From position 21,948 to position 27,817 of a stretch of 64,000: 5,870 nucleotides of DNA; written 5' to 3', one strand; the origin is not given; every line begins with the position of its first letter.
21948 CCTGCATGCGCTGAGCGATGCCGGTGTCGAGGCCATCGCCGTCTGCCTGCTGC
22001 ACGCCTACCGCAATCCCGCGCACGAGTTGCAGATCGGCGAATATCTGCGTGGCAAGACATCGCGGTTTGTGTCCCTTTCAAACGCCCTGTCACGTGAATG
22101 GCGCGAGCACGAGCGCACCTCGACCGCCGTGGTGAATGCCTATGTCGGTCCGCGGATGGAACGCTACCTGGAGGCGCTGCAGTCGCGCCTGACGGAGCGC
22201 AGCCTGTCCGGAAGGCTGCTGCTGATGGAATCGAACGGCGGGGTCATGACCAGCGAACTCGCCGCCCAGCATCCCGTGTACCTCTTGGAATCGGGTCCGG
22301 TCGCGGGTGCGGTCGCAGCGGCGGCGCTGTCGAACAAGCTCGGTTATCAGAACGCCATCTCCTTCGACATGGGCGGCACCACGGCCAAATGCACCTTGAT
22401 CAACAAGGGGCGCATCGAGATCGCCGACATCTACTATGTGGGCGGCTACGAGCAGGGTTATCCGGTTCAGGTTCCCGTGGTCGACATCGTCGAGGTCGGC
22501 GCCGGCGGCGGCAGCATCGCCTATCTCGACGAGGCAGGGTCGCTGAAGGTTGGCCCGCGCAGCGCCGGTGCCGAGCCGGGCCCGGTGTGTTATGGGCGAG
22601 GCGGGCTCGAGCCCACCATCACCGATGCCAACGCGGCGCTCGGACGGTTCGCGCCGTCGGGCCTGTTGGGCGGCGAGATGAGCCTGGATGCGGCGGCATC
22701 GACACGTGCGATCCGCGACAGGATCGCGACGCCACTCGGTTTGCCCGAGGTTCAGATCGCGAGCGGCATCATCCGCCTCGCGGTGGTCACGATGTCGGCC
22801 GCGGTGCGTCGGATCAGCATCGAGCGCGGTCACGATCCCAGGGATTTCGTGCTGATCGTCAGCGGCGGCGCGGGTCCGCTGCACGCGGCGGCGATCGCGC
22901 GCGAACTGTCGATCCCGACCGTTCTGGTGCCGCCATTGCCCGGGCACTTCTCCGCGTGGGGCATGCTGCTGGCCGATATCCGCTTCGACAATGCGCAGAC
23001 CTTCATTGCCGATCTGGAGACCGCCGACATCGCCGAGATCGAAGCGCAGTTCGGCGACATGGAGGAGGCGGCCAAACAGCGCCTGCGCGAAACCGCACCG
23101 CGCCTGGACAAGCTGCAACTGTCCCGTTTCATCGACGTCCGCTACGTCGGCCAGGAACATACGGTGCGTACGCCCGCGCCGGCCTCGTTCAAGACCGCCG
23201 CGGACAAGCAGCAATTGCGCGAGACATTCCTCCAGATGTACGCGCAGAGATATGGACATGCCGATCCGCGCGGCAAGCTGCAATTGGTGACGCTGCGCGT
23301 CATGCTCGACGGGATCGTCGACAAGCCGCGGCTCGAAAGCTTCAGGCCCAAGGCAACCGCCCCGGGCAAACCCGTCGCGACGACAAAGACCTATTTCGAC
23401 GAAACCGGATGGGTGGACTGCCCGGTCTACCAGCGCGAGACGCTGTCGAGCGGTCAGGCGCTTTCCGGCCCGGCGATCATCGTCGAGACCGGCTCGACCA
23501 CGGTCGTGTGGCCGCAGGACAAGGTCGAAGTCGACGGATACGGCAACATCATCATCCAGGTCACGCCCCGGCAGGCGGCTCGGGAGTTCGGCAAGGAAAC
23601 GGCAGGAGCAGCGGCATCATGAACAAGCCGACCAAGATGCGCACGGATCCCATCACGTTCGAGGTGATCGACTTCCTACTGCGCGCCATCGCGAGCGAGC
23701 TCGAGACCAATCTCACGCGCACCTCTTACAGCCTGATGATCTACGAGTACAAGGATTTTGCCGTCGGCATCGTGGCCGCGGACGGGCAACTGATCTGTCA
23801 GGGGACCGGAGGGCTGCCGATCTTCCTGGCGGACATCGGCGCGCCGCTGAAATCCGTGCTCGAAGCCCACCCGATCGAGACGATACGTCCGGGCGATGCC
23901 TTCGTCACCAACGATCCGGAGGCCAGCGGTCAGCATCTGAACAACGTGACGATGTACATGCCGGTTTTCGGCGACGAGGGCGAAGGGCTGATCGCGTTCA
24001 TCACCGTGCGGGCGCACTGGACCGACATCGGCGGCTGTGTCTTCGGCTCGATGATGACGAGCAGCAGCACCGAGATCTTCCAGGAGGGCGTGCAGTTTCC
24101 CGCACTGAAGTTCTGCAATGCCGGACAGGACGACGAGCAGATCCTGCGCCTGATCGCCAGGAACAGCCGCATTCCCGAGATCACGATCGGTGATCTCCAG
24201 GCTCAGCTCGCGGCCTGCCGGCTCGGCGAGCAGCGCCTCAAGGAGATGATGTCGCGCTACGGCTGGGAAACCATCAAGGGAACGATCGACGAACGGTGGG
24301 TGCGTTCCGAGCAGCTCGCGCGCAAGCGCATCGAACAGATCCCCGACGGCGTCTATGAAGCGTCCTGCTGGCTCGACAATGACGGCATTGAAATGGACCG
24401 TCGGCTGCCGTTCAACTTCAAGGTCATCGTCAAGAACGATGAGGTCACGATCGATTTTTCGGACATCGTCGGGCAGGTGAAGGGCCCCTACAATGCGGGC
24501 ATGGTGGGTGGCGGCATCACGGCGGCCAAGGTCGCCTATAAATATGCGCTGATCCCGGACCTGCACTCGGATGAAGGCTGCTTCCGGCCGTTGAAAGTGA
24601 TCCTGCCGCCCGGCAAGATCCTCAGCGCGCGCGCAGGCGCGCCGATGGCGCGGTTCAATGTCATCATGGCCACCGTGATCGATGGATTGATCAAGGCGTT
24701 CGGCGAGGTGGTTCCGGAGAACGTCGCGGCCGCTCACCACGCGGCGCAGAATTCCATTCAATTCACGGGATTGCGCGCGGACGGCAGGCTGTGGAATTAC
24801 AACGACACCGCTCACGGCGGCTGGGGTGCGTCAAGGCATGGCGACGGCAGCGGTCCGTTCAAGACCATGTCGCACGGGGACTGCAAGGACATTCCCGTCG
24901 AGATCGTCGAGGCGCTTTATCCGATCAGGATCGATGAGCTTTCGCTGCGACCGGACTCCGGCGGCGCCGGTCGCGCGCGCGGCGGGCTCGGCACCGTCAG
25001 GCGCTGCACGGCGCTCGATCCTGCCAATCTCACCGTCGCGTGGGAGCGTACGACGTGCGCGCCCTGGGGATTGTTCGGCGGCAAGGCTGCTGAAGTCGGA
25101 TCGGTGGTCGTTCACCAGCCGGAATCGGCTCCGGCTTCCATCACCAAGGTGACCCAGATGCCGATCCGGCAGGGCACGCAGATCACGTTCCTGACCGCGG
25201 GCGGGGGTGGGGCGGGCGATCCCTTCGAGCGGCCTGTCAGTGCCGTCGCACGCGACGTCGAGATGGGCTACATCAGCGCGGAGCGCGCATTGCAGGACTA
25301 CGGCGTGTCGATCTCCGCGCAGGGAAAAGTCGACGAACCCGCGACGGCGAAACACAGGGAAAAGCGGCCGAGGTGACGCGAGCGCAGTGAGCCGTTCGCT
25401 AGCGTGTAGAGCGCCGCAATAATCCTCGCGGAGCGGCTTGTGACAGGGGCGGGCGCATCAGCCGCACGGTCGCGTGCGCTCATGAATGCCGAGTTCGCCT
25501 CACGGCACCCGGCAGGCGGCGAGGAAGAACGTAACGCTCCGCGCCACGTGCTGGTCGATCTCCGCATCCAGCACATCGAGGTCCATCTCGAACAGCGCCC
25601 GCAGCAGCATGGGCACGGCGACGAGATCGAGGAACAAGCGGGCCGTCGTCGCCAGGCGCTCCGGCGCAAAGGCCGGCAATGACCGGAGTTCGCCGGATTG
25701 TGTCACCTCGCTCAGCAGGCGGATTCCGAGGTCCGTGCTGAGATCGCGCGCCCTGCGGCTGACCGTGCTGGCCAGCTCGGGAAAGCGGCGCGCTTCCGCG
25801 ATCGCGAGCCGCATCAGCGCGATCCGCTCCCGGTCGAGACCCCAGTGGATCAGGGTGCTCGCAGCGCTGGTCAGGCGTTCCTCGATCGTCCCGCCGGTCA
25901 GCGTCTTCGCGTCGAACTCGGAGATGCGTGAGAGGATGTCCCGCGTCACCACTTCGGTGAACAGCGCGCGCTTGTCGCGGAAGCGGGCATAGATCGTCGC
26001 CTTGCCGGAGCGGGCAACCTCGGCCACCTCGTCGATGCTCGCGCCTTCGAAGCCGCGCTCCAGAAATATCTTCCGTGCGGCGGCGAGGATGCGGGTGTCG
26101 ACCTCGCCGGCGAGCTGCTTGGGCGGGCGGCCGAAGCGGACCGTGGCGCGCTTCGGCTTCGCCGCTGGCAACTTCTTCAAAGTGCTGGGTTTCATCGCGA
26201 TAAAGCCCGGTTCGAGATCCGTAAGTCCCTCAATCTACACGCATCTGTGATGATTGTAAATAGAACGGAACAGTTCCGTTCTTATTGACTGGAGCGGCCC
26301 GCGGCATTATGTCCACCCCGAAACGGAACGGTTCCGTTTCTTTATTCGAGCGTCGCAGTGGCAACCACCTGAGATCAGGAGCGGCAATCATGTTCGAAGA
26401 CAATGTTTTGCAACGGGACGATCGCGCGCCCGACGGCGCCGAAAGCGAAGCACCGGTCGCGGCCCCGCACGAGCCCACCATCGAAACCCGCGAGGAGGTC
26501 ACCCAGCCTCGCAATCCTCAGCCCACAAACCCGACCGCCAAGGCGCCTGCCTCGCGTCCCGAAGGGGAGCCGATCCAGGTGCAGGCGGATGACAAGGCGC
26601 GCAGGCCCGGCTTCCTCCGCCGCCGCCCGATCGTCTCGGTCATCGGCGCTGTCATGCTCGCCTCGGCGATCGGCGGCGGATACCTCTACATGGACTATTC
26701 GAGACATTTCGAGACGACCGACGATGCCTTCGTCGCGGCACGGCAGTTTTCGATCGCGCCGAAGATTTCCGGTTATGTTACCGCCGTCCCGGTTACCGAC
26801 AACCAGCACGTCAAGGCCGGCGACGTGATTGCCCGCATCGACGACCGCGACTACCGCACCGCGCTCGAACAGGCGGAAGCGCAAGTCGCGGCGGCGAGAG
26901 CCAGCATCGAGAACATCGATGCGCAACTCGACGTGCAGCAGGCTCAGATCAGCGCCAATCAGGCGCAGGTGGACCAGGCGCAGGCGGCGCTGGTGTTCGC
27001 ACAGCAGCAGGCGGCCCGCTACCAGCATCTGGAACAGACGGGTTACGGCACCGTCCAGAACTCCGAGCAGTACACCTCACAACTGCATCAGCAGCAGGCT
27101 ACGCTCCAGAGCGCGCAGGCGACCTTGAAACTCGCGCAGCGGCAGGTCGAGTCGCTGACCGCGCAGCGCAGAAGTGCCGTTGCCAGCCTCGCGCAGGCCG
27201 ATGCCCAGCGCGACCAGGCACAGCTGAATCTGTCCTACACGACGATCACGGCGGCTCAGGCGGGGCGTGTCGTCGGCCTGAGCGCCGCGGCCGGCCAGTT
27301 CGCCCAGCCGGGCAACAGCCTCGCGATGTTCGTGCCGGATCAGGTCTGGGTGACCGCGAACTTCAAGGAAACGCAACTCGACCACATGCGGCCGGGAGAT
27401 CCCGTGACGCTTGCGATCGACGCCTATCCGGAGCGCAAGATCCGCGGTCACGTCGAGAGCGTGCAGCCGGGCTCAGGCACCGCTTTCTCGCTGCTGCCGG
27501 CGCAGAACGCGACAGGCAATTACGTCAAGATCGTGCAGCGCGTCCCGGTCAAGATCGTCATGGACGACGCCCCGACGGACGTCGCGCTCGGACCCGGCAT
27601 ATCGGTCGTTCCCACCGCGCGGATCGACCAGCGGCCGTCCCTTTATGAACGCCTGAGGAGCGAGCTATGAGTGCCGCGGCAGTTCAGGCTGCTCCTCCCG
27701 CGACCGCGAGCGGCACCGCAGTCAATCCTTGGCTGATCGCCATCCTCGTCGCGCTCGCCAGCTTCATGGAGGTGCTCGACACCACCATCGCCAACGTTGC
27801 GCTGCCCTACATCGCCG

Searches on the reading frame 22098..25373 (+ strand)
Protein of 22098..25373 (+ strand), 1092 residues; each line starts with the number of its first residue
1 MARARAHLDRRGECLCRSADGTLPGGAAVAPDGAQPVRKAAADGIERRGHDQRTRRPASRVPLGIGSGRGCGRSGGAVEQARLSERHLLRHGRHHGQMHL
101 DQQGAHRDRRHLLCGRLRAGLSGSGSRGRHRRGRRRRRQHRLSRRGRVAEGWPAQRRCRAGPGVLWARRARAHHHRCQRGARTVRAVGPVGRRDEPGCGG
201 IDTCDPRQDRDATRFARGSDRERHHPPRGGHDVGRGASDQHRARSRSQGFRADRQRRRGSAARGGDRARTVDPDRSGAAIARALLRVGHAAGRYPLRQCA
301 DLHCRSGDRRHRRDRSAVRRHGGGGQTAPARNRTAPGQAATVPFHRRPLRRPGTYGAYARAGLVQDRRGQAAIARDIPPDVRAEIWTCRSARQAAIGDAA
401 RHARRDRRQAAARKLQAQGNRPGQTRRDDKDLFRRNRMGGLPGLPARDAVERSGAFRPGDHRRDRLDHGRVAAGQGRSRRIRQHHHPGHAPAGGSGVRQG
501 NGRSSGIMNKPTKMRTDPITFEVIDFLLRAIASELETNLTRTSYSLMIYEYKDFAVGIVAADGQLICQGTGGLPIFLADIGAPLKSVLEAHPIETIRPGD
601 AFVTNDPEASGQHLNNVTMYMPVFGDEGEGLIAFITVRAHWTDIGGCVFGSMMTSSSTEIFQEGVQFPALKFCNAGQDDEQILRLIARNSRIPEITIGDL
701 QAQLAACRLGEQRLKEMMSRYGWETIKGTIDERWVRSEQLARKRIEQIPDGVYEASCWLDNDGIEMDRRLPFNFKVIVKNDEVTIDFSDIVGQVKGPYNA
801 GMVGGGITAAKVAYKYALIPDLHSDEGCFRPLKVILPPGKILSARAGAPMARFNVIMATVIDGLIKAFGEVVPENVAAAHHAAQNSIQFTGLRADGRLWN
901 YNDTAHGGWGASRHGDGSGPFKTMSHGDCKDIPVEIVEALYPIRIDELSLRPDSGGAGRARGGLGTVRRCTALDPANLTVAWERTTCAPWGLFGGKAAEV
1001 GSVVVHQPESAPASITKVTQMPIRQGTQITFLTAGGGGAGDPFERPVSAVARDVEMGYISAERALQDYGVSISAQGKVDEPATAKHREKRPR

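Call 6: search_protein_families(library=pfam, proteins=[window:22098-25373:+], max_evalue=0.001)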
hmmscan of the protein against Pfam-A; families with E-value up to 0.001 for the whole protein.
window:22098-25373:+ (1092 aa): 1 family
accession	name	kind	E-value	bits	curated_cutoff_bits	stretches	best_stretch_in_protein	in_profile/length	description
PF02538.19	Hydantoinase_B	-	3.8e-148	494.6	26.8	1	517-1042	1-519/519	Hydantoinase B/oxoprolinase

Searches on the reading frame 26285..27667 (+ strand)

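Call 6: search_protein_families(library=pfam, proteins=[window:26285-27667:+], max_evalue=0.001)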
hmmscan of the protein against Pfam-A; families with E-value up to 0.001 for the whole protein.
window:26285-27667:+ (461 aa): 4 families
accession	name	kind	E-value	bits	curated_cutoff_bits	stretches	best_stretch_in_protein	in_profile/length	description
PF16576.10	HlyD_D23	-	7.6e-16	58.5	30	1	264-395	53-186/214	Barrel-sandwich domain of CusB or HlyD membrane-fusion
PF13533.13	Biotin_lipoyl_2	-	3.4e-14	52.7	29.8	1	156-186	2-32/32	Biotin-lipoyl like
PF13437.12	HlyD_3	-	4.1e-13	50.4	22.2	1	320-399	1-82/106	HlyD family secretion protein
PF00529.27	CusB_dom_1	-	0.00012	22.7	26.5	1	240-434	12-75/89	Cation efflux system protein CusB domain 1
